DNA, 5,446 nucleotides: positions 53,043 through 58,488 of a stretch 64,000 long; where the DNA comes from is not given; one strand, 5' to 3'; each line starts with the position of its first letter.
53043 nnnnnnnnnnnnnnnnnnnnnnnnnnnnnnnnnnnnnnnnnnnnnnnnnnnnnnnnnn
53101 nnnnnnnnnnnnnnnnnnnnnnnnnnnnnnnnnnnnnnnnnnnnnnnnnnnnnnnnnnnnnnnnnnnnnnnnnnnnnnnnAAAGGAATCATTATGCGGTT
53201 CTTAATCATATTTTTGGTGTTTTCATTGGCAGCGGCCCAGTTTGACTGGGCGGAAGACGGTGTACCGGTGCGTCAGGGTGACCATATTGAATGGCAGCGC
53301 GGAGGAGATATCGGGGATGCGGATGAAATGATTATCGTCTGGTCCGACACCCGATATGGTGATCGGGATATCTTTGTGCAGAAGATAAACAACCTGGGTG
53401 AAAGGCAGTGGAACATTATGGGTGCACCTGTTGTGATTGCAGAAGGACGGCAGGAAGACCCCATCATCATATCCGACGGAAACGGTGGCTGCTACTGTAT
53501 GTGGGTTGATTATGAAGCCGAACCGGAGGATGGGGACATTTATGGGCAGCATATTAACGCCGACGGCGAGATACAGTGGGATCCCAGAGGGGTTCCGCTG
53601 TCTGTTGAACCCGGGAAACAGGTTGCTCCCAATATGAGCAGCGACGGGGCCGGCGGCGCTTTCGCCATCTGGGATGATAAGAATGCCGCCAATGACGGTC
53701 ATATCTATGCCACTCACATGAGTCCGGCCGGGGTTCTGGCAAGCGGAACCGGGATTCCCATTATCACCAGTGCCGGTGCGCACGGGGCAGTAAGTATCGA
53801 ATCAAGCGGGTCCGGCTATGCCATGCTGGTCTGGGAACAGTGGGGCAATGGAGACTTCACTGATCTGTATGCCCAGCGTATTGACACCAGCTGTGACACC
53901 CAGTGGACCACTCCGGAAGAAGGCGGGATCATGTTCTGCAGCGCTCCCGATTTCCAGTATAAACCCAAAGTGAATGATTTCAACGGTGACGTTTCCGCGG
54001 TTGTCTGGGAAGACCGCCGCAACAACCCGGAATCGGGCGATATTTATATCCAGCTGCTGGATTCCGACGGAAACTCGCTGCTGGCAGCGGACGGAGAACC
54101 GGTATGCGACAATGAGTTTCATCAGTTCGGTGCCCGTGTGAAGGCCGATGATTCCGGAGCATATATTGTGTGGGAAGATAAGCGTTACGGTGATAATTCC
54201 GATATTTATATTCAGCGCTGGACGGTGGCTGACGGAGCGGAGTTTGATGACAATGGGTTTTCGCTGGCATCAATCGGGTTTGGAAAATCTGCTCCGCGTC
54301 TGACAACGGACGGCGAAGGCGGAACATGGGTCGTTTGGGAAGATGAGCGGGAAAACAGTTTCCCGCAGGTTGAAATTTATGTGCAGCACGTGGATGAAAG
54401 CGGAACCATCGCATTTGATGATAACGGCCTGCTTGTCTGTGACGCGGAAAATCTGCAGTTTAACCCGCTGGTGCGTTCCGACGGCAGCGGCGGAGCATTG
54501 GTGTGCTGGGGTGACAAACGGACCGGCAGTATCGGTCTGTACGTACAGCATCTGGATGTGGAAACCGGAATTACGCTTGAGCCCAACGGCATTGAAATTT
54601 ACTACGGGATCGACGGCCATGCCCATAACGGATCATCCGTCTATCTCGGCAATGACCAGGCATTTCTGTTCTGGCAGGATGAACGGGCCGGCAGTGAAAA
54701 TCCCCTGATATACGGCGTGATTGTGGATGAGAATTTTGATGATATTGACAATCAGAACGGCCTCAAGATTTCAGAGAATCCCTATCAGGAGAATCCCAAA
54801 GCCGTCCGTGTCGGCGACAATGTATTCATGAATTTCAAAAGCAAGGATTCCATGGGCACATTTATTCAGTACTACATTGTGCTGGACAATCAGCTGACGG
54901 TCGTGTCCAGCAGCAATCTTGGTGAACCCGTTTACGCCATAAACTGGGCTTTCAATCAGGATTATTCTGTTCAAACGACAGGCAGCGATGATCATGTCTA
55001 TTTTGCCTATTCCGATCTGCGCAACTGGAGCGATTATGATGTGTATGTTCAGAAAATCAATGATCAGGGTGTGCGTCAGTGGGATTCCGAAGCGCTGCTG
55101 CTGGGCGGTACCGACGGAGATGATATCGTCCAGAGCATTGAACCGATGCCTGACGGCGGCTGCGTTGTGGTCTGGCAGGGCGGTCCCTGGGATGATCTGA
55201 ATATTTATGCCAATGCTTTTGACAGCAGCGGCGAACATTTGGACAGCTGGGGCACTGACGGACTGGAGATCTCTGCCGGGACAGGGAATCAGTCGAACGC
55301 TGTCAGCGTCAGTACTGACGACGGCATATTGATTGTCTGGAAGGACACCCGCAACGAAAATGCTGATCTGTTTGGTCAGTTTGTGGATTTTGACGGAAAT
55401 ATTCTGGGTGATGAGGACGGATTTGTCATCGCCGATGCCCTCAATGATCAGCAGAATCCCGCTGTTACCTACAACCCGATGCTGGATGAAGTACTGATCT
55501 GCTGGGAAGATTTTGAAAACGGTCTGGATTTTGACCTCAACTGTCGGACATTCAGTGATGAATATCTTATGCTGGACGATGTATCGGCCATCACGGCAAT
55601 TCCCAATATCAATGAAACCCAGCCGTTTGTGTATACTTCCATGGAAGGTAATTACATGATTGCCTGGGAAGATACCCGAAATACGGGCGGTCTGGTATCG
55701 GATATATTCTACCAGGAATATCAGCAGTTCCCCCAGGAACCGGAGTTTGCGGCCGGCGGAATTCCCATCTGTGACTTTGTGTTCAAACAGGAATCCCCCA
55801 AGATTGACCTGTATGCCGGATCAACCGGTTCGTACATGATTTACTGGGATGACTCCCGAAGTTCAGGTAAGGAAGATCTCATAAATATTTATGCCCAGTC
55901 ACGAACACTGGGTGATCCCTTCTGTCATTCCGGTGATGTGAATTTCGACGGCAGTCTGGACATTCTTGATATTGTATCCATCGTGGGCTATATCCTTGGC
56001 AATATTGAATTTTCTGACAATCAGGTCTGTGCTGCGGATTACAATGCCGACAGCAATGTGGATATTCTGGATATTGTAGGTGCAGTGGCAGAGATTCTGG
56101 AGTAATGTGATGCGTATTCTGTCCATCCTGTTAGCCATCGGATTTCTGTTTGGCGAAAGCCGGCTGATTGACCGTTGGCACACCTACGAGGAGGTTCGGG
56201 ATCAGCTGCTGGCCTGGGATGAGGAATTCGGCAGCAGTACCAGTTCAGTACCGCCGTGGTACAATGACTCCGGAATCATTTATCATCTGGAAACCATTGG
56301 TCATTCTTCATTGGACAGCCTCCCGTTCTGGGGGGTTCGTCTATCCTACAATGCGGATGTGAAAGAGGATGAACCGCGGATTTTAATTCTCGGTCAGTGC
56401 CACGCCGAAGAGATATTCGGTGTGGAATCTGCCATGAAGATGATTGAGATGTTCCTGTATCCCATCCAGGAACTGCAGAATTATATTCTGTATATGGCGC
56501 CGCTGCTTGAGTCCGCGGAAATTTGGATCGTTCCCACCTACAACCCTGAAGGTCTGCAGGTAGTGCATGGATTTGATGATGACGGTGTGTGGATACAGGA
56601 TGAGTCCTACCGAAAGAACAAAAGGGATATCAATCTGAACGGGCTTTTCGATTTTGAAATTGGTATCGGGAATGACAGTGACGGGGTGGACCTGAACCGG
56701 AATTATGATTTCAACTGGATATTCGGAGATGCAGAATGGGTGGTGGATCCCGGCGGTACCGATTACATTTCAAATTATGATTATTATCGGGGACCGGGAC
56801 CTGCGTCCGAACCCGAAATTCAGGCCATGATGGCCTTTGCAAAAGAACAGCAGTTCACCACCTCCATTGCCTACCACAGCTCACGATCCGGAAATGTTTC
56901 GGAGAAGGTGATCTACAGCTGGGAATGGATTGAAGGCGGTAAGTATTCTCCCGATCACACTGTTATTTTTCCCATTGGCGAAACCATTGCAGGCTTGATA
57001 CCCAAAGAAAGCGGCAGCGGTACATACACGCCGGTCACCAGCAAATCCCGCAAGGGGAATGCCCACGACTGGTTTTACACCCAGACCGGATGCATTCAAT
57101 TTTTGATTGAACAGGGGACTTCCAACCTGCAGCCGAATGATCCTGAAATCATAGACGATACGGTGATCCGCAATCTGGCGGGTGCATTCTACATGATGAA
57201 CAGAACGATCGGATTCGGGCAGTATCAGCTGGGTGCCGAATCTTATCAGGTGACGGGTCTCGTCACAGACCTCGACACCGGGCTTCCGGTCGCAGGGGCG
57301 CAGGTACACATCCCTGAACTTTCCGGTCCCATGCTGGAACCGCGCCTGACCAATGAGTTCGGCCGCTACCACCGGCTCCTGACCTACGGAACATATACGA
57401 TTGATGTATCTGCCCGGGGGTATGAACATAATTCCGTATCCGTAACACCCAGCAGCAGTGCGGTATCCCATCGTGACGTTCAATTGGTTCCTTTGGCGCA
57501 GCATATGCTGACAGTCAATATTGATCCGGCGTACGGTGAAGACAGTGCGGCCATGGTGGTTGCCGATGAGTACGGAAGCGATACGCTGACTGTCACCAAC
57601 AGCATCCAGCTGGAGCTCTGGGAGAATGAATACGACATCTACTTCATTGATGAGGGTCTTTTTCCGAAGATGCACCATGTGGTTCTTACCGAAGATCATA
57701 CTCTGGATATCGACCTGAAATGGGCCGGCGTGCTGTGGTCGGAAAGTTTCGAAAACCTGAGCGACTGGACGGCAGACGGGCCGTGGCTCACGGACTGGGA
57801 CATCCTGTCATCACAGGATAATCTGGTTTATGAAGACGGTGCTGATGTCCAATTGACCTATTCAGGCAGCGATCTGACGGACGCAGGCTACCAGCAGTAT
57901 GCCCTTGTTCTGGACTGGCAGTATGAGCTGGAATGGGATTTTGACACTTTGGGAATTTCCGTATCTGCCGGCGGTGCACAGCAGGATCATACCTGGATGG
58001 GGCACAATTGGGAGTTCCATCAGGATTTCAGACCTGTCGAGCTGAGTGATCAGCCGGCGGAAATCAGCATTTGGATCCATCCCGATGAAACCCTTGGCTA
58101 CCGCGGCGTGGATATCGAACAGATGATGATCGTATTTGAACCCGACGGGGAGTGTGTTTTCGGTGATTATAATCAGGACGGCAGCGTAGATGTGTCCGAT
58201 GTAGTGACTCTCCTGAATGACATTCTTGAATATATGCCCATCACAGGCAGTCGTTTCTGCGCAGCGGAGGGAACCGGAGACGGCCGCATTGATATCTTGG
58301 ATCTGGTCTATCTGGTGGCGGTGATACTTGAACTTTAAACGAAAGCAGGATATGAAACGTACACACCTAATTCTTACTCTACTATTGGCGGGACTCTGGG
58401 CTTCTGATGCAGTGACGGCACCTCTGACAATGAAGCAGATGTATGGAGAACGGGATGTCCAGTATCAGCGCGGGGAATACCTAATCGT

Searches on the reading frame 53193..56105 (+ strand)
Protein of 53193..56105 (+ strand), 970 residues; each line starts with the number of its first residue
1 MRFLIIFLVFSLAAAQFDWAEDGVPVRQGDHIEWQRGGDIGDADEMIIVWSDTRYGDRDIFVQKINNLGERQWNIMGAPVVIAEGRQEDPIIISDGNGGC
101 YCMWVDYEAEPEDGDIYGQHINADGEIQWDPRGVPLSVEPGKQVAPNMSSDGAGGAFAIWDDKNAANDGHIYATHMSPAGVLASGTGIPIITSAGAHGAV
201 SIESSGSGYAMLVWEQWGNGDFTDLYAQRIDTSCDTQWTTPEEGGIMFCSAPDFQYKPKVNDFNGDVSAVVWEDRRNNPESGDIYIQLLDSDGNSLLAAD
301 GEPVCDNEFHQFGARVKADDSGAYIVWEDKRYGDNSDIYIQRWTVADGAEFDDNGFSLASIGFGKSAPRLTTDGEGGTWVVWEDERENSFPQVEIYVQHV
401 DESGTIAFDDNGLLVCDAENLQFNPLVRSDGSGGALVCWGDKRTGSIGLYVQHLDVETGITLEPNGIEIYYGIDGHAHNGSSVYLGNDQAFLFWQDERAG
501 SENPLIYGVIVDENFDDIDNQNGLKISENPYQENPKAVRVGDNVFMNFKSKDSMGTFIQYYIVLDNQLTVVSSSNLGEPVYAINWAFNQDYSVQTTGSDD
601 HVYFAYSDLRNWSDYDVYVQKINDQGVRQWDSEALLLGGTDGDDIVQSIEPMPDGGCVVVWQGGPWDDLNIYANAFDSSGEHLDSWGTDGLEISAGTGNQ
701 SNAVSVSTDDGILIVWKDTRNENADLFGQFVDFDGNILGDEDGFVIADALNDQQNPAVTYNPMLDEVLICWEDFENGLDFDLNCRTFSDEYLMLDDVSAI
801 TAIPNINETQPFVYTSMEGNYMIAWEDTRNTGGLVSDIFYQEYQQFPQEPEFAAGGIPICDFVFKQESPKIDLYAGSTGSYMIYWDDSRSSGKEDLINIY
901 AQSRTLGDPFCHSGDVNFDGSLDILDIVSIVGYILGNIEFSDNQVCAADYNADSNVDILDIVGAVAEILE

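Call 3: search_protein_families(library=pfam, proteins=[window:53193-56105:+], max_evalue=0.01)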
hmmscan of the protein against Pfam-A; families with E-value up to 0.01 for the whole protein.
window:53193-56105:+ (970 aa): 2 families
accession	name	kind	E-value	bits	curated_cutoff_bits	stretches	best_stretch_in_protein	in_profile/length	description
PF04616.20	Glyco_hydro_43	-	3.8e-07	30.2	32.2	0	83-128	117-162/288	Glycosyl hydrolases family 43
PF00404.24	Dockerin_1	-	3.3e-06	27.6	22.9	1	914-961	2-49/57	Dockerin type I domain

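Call 4: search_protein_families(library=ncbifam, proteins=[window:53193-56105:+], max_evalue=0.01)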
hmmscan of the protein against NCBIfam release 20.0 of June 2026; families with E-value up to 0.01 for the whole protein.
window:53193-56105:+ (970 aa): 1 family
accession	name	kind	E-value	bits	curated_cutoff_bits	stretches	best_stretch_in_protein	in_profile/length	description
TIGR04275.1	beta_prop_Msarc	repeat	4.3e-08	32.8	85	0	321-340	17-35/40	beta-propeller repeat protein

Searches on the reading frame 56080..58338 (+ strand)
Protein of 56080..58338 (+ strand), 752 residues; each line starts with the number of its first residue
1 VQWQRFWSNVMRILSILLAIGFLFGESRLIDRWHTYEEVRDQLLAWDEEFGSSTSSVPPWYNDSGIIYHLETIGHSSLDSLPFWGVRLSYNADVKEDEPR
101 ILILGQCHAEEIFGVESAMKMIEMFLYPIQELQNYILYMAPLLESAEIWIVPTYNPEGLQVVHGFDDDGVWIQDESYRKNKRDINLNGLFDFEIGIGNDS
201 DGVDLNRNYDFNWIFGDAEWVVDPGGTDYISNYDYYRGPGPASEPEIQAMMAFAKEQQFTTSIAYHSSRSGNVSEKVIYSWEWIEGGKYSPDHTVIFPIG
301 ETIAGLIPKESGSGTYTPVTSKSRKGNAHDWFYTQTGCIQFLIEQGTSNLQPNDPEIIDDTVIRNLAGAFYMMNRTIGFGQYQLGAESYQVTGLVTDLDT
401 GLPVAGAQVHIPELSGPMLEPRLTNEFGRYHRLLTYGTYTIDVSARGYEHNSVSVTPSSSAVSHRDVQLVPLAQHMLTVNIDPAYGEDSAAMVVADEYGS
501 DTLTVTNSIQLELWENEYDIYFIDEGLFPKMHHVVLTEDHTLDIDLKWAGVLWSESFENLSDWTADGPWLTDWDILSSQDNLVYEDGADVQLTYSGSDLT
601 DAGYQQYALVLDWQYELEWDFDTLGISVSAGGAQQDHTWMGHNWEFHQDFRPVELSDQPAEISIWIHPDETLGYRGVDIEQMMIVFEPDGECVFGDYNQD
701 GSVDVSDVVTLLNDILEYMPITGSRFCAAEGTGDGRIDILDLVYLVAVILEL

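Call 3: search_protein_families(library=pfam, proteins=[window:56080-58338:+], max_evalue=0.01)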
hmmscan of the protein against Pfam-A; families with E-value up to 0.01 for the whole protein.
window:56080-58338:+ (752 aa): 4 families
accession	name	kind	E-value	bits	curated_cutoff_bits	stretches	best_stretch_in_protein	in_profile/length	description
PF00246.29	Peptidase_M14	-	7.4e-31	108.3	21.6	1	67-349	15-265/286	Zinc carboxypeptidase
PF13620.12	CarboxypepD_reg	-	1.8e-10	41.4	32.3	1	390-469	1-81/82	Carboxypeptidase regulatory-like domain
PF13715.12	CarbopepD_reg_2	-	6e-06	26.7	32.2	1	391-464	1-71/88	CarboxypepD_reg-like domain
PF00404.24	Dockerin_1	-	0.00012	22.7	22.9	1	695-745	2-52/57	Dockerin type I domain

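Call 4: search_protein_families(library=ncbifam, proteins=[window:56080-58338:+], max_evalue=0.01)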
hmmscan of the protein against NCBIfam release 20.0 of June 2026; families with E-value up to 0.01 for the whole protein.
window:56080-58338:+ (752 aa): 1 family
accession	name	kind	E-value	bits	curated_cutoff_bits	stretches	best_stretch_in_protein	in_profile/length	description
NF052345.1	S_layer_anammox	exception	6.3e-05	20.5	1400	1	390-496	1314-1419/1596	Kustd1514 family S-layer glycoprotein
